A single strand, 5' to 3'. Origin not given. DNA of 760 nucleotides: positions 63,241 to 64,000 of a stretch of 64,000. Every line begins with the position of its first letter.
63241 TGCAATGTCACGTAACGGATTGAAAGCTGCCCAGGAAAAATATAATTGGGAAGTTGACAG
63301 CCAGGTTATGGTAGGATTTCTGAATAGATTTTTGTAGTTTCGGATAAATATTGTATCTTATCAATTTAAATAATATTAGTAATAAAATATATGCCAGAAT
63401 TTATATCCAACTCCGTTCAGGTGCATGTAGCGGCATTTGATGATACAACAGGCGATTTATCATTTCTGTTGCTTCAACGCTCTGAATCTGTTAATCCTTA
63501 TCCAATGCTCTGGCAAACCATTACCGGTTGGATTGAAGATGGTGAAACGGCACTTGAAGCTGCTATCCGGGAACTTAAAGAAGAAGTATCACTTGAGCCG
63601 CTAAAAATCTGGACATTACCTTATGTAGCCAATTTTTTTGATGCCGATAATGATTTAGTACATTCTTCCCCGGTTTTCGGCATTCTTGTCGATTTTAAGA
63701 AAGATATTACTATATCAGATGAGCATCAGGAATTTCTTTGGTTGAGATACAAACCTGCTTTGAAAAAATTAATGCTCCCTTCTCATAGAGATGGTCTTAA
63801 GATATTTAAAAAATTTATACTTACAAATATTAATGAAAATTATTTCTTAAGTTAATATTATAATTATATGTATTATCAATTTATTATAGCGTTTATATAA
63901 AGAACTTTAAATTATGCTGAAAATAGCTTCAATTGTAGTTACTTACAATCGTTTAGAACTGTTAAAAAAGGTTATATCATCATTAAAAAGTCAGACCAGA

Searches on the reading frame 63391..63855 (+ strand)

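Call 46: search_protein_families(library=pfam, proteins=[window:63391-63855:+], max_evalue=0.01)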
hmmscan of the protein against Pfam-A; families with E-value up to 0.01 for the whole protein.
window:63391-63855:+ (154 aa): 1 family
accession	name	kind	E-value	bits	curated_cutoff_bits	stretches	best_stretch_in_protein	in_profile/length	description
PF00293.34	NUDIX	-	9.5e-15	55.2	21.1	1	11-133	6-128/134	NUDIX domain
